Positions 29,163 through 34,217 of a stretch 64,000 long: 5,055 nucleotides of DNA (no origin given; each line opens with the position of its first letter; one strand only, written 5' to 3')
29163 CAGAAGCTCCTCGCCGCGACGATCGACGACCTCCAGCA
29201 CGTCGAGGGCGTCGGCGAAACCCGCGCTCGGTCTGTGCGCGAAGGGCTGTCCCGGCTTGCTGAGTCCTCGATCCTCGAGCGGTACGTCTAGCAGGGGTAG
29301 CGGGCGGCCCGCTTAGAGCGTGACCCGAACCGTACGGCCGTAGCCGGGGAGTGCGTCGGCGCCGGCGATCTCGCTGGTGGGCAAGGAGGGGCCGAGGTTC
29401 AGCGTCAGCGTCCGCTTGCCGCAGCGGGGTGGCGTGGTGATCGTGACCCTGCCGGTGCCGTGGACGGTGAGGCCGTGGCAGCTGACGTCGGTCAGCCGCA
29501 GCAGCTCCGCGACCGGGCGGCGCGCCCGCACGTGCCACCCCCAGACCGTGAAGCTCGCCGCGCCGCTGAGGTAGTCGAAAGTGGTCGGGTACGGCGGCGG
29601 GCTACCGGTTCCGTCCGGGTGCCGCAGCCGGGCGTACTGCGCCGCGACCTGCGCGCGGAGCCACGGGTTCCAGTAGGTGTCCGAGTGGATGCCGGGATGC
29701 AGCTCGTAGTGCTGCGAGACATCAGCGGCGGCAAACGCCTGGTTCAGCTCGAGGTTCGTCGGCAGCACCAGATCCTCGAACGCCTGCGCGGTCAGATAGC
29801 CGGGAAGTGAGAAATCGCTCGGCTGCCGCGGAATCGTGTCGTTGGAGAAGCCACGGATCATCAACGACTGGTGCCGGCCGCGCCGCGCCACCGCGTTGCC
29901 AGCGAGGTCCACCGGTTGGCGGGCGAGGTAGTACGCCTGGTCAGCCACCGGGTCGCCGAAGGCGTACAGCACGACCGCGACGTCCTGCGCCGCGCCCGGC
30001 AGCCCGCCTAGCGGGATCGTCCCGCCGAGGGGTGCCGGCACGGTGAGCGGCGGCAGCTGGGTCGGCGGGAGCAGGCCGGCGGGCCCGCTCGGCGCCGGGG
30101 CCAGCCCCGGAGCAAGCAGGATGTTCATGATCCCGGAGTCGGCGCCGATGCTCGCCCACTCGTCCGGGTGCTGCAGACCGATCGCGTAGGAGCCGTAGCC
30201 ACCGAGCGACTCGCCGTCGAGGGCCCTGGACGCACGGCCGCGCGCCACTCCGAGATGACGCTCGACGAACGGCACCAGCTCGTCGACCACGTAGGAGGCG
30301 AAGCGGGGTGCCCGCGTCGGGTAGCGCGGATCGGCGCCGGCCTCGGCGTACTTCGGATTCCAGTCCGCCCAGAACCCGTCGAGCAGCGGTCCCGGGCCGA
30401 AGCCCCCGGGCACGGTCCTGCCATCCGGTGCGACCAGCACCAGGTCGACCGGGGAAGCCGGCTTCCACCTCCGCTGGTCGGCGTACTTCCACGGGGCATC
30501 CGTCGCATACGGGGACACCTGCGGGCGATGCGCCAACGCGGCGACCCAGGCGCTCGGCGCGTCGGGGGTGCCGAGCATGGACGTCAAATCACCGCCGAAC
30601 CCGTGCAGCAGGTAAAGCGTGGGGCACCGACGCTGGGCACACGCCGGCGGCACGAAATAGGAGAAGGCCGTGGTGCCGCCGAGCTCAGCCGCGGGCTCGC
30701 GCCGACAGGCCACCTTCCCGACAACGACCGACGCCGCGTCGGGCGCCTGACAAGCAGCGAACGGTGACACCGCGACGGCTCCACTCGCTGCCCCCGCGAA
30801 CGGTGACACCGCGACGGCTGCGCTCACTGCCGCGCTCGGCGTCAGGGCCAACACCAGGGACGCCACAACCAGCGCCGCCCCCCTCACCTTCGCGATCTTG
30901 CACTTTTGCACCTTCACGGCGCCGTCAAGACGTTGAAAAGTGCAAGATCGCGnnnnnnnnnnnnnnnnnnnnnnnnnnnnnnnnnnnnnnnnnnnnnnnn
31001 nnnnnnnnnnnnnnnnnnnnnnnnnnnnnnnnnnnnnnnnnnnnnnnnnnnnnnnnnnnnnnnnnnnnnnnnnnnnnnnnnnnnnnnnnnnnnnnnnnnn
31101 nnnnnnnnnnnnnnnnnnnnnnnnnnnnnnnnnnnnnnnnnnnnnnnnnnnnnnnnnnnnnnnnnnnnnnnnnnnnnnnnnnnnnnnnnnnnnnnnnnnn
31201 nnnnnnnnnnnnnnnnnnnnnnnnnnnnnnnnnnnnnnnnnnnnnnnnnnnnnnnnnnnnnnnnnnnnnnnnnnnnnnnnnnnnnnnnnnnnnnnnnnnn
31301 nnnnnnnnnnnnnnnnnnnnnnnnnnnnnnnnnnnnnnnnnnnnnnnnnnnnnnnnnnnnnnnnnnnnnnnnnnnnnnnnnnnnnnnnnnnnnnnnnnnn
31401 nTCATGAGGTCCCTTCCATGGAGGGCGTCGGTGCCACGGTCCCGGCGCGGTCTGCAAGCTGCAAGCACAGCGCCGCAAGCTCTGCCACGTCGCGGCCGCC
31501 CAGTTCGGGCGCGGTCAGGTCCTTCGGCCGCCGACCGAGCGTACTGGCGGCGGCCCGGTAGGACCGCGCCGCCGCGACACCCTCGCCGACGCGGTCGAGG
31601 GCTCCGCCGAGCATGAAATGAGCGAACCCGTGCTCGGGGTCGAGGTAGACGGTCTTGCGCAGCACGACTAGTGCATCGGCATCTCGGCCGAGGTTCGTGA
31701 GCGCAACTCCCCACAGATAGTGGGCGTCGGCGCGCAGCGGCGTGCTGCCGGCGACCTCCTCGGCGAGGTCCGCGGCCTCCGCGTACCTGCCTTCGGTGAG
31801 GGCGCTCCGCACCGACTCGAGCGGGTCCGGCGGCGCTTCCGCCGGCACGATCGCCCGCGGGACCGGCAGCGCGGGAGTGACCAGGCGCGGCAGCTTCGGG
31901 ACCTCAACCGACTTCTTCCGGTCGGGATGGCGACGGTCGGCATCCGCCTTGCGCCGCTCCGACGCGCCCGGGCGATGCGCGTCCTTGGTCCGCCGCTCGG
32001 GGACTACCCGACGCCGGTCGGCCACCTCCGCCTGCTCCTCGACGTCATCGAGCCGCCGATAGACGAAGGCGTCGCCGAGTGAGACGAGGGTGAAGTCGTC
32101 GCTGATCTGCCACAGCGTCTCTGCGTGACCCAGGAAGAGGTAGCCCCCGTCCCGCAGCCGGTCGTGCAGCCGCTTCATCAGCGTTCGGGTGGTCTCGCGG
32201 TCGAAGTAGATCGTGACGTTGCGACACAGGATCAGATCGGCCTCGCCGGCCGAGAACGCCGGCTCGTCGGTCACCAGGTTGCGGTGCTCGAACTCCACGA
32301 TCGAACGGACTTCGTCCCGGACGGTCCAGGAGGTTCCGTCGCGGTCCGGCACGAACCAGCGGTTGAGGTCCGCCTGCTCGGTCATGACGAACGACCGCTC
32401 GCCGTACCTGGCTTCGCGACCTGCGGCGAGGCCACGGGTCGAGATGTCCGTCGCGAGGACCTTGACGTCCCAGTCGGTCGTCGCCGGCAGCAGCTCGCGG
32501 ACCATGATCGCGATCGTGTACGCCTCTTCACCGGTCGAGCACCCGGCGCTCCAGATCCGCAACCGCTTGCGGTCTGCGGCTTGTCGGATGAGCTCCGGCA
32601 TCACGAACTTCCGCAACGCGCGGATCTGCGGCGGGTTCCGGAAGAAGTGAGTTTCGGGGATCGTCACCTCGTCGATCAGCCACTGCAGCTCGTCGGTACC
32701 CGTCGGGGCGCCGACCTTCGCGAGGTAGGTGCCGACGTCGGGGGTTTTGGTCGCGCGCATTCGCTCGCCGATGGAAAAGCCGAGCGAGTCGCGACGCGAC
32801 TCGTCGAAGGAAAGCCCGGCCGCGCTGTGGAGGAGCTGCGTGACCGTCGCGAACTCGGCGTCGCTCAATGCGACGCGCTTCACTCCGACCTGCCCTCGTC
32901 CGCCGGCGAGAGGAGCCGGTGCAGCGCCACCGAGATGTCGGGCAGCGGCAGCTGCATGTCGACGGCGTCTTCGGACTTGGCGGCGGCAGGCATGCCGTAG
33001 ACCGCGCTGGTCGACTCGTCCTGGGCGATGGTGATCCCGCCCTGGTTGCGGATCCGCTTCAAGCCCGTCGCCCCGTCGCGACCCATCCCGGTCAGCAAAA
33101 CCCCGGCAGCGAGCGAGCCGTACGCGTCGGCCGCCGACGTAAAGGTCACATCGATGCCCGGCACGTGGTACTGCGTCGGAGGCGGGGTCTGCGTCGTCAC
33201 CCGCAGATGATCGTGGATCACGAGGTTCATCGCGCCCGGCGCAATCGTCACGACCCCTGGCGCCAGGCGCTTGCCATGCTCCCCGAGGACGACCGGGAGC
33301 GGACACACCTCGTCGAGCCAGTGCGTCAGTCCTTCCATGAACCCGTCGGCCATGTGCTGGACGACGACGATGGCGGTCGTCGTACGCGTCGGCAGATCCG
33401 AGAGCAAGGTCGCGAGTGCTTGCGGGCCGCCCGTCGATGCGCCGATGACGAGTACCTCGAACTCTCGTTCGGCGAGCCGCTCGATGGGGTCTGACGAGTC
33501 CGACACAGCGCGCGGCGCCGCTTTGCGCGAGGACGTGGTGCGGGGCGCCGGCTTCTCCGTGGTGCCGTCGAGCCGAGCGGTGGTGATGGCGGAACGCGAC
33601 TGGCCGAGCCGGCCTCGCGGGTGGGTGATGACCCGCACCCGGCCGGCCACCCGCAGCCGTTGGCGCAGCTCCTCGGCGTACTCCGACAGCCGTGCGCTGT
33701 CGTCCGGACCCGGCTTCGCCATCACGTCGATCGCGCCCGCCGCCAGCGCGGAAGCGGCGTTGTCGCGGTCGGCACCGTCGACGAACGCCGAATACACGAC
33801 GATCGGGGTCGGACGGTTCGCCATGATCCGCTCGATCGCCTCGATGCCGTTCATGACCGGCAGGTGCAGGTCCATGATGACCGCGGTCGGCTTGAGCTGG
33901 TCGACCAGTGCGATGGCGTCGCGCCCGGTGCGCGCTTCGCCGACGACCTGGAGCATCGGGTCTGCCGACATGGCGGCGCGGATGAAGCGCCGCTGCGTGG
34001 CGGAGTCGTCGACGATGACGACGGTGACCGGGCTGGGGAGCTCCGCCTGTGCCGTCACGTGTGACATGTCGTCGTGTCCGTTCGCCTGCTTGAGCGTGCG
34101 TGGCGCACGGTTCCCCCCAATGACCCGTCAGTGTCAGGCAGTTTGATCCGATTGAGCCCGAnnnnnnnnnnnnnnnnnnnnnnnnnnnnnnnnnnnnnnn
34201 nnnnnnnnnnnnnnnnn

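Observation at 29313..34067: Orphan cheB-cheR(TPR)-cheW module with no CheA or MCP, inserted between disA and mutY and followed by a secreted esterase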

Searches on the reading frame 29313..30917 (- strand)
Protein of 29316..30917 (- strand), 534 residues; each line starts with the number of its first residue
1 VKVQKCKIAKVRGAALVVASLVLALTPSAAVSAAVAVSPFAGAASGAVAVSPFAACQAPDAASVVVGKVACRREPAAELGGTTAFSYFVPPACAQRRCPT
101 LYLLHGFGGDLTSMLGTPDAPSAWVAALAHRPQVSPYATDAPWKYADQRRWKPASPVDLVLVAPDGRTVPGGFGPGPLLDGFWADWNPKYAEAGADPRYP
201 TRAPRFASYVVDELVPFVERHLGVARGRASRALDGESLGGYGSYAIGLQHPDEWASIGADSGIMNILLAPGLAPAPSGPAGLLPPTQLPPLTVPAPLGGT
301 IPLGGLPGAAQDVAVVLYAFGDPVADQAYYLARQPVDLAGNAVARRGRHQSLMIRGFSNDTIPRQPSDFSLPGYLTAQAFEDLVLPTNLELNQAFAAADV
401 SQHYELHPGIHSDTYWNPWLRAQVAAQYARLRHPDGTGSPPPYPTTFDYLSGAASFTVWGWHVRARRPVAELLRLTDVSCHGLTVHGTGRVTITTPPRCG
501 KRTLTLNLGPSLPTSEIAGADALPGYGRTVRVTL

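Call 4: search_protein_families(library=pfam, proteins=[window:29316-30917:-], max_evalue=0.01)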
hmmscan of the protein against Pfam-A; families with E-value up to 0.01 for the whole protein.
seq(534 aa): 1 family
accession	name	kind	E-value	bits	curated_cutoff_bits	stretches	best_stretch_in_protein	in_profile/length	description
PF00756.26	Esterase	-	1.8e-17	64.4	22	1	184-424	73-248/251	Putative esterase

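Call 72: search_protein_families(library=ncbifam, proteins=[window:29313-30884:-], max_evalue=0.001)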
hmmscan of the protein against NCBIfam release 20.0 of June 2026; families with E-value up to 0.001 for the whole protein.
window:29313-30884:- (523 aa): 3 families
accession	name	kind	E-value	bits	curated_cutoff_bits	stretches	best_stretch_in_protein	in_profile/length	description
TIGR02821.1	fghA_ester_D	equivalog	1.3e-09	38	281.7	1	193-254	115-174/275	S-formylglutathione hydrolase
NF058612.1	GTNG0744Estse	equivalog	2.5e-06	27.6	450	1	194-253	97-156/242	GTNG_0744 family esterase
NF041944.1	Xylase_Ferestase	equivalog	2.5e-05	22.7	1200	1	192-251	563-622/694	bifunctional endo-1,4-beta-xylanase/feruloyl esterase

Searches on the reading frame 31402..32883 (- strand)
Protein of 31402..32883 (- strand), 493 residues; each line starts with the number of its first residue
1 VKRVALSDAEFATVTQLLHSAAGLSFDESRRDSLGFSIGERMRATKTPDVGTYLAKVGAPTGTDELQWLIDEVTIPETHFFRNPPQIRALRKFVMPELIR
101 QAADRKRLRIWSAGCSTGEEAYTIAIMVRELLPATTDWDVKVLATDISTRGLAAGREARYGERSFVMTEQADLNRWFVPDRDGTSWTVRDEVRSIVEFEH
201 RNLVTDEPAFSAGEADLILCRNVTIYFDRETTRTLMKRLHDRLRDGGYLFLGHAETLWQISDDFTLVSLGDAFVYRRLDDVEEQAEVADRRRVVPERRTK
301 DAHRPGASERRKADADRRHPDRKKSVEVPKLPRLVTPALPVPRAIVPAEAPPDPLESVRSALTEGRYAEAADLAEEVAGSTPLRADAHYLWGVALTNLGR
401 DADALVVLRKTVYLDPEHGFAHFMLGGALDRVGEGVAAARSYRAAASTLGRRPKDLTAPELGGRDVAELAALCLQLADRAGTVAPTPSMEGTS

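Call 4: search_protein_families(library=pfam, proteins=[window:31405-32883:-], max_evalue=0.01)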
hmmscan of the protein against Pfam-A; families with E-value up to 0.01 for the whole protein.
seq(493 aa): 9 families
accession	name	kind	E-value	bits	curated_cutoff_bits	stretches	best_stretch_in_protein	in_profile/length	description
PF01739.24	CheR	-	4.3e-54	183.4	27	1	77-268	2-190/195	CheR methyltransferase, SAM binding domain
PF13432.12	TPR_16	-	5.8e-06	27.1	32.7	1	358-416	4-62/65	Tetratricopeptide repeat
PF03705.20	CheR_N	-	6.3e-06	26.2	27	1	9-56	1-48/53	CheR methyltransferase, all-alpha domain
PF07719.23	TPR_2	-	4.5e-05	23.7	27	0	385-418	1-34/34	Tetratricopeptide repeat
PF08242.18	Methyltransf_12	-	9.8e-05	23.4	30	1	184-249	64-98/98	Methyltransferase domain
PF03704.23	BTAD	-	0.0002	22.2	22.1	1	359-411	70-122/146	Bacterial transcriptional activator domain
PF14559.12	TPR_19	-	0.00033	21.4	25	1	361-417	1-57/68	Tetratricopeptide repeat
PF13489.12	Methyltransf_23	-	0.00038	20.7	27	1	94-251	9-116/164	Methyltransferase domain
PF13649.12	Methyltransf_25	-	0.00096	20.2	27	0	196-247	48-97/97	Methyltransferase domain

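Call 10: find_encoding_contigs(protein=window:31402-32883:-, flank=10000, max_places=6)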
Protein window:31402-32883:- (493 aa): no gene with exactly this product is on record in the collection.

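Call 54: search_solved_structures(query=window:31402-32883:-, max_evalue=0.001)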
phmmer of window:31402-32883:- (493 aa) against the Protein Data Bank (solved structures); distinct sequences matched with E-value up to 0.001: 18.
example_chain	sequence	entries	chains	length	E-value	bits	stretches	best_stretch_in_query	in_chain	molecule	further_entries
5xlx_A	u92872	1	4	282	5.2e-35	124.2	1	8-277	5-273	Chemotaxis protein methyltransferase 1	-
5xly_A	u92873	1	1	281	5.3e-35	124.2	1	8-277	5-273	Chemotaxis protein methyltransferase 1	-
5y4r_A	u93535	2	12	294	1e-34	123.3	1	8-276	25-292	Chemotaxis protein methyltransferase 1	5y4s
1bc5_A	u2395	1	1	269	5.4e-32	114.3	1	2-266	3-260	CHEMOTAXIS RECEPTOR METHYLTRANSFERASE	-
1af7_A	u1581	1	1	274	5.7e-32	114.2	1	2-266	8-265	CHEMOTAXIS RECEPTOR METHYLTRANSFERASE CHER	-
5ftw_A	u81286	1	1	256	3.2e-24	88.7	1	68-276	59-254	CHEMOTAXIS PROTEIN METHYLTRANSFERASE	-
9qhb_A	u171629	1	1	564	2.4e-13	52.8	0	363-446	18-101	Engineered tetratricopeptide repeat protein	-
8bu0_A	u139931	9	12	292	3.2e-07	32.6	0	363-446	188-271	Consensus tetratricopeptide repeat protein | Crystal structure of an 8-repeat consensus TPR superhelix with Zinc. | Monomer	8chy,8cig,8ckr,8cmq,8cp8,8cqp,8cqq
9qhc_A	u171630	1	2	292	3.3e-07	32.6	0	363-447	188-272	Engineered tetratricopeptide repeat protein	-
6b85_J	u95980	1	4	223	2.3e-06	29.8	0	369-446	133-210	TMHC4_R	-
8fwd_1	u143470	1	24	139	3.8e-05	25.8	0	385-457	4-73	O43-rpxdoc-EK1_B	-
8far_A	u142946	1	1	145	5.4e-05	25.3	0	387-458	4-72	I432-1-CC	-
8cus_A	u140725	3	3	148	5.8e-05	25.2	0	386-458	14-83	I432-1(NaCl) Chain A | I432-1(Imd) Chain A | I432-1-X3 Chain A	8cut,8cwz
2fo7_A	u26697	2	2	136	0.00018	23.6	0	363-446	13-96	SYNTHETIC CONSENSUS TPR PROTEIN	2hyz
5lfl_A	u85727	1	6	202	0.00024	23.2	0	365-432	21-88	Magnetosome protein MamA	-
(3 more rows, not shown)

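Call 72: search_protein_families(library=ncbifam, proteins=[window:31402-32883:-], max_evalue=0.001)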
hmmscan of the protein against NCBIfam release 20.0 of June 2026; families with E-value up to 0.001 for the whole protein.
window:31402-32883:- (493 aa): 3 families
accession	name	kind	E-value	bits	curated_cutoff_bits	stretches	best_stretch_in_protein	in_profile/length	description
NF007902.0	PRK10611.1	equivalog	3.7e-41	141.2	435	1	2-267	18-276/287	protein-glutamate O-methyltransferase CheR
NF040959.1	MamA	equivalog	2.2e-06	27.2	200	1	359-438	45-124/204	magnetosome protein MamA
TIGR04345.1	ovoA_Cterm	equivalog_domain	0.0007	19.2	170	0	93-253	28-171/242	putative 4-mercaptohistidine N1-methyltransferase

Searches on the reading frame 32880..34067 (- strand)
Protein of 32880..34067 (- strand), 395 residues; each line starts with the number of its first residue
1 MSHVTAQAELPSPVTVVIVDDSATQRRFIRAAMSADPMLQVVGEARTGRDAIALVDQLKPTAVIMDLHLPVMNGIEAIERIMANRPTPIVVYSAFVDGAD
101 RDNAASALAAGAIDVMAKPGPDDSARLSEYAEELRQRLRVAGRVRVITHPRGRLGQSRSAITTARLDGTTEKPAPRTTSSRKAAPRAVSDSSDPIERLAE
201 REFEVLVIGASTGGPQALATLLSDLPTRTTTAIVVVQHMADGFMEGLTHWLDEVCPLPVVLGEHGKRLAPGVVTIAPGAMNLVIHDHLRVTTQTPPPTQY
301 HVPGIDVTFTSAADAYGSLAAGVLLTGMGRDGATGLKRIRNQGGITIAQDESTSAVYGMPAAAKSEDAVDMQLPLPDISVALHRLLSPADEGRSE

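Call 4: search_protein_families(library=pfam, proteins=[window:32883-34067:-], max_evalue=0.01)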
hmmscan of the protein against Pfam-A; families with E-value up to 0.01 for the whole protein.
seq(395 aa): 2 families
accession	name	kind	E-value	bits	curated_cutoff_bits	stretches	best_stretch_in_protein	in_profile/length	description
PF01339.22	CheB_methylest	-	2.2e-56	190.8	24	1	207-380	2-172/174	CheB methylesterase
PF00072.30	Response_reg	-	1.9e-18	67.1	30.2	1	16-121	1-102/111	Response regulator receiver domain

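Call 55: search_solved_structures(query=window:32880-34067:-, max_evalue=0.001)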
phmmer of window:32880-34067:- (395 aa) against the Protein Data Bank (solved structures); distinct sequences matched with E-value up to 0.001: 167 (the best 60 are shown).
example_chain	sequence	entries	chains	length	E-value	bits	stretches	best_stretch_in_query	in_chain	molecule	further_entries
7esg_A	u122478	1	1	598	5.5e-52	180.5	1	13-379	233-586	Glutathione S-transferase,Protein-glutamate methylesterase/protein-glutamine glutaminase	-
6ymz_A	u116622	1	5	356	2.2e-48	168.6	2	204-381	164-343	Protein-glutamate methylesterase/protein-glutamine glutaminase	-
1a2o_A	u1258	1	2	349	5.5e-45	157.5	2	204-380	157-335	CHEB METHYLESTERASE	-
1chd_A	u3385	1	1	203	1.2e-30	110.2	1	204-380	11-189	CHEB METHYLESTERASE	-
3sft_A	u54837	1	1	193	2.3e-29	106.1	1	204-379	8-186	Chemotaxis response regulator protein-glutamate methylesterase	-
3t8y_A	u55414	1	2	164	1.7e-18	70.3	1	14-144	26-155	Chemotaxis response regulator protein-glutamate methylesterase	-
9rhz_C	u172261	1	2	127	1.6e-13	53.9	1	12-120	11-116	Chemotaxis protein CheY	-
8q52_A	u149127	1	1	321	9e-13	51.5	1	10-123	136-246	Leucine-specific-binding protein,Chemotaxis protein CheY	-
1tmy_A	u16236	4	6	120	1.1e-12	51.2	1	16-120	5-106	CHEY PROTEIN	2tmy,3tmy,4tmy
4iga_A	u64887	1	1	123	1.1e-12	51.2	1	16-120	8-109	Chemotaxis protein CheY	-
1u0s_Y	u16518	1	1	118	1.2e-12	51.1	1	16-120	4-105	Chemotaxis protein cheY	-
1s8n_A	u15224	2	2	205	5e-12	49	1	4-148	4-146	putative antiterminator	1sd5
6c40_B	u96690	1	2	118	1.4e-11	47.6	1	16-120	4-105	Chemotaxis protein CheY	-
1a04_A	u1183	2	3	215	1.4e-11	47.5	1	12-123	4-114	NITRATE/NITRITE RESPONSE REGULATOR PROTEIN NARL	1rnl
4qyw_A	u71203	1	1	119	1.6e-11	47.3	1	16-120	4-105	Chemotaxis protein CheY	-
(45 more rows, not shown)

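Call 72: search_protein_families(library=ncbifam, proteins=[window:32880-34067:-], max_evalue=0.001)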
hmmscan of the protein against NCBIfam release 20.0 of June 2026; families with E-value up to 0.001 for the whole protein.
window:32880-34067:- (395 aa): 58 families (the best 25 are shown)
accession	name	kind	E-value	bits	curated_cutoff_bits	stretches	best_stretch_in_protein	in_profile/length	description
NF001965.0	PRK00742.1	subfamily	1.6e-95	320.4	293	1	13-385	3-352/357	chemotaxis-specific protein-glutamate methyltransferase CheB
NF009206.0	PRK12555.1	subfamily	3.4e-93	312.3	342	1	15-386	2-336/340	chemotaxis-specific protein-glutamate methyltransferase CheB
NF041367.1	CheY_Halo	equivalog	3.4e-14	53.2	200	1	16-120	1-101/114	chemotaxis protein CheY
NF007935.0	PRK10651.1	equivalog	1.5e-13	50.5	250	1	12-112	5-103/216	two-component system response regulator NarL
NF008469.0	PRK11361.1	equivalog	7.4e-13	48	714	1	15-120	6-107/461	acetoacetate metabolism transcriptional regulator AtoC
NF008677.0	PRK11697.1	equivalog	1.3e-12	47.6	246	1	14-140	2-121/238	two-component system response regulator BtsR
NF007969.0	PRK10693.1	equivalog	1.7e-11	43.8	329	1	16-127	10-116/337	two-component system response regulator RssB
NF047785.1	respo_reg_MadR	equivalog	1.7e-11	43.8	300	1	14-98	1-89/209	MadR family response regulator transcription factor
NF052445.1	RespRegMctR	equivalog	2e-11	43.7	300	1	14-113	2-99/205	two-component system response regulator MctR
NF007820.0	PRK10529.1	equivalog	2.8e-11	43.3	325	1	15-143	3-117/225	two-component system response regulator KdpE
NF007708.0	PRK10403.1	equivalog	1.1e-10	41.3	343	1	13-83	6-76/215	nitrate/nitrite response regulator protein NarP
TIGR02875.1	spore_0_A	equivalog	1.2e-10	41.1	200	1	13-118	2-107/262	sporulation transcription factor Spo0A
NF011896.0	PRK15369.1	equivalog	1.7e-10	40.9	242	1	15-118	5-106/211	two component system response regulator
NF040689.1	MtrAB_MtrA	equivalog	7.7e-10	38.5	300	1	16-121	1-101/219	MtrAB system response regulator MtrA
NF007018.1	PRK09483.1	equivalog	8.3e-10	38.7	280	1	14-92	2-81/217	UvrY/SirA/GacA family response regulator transcription factor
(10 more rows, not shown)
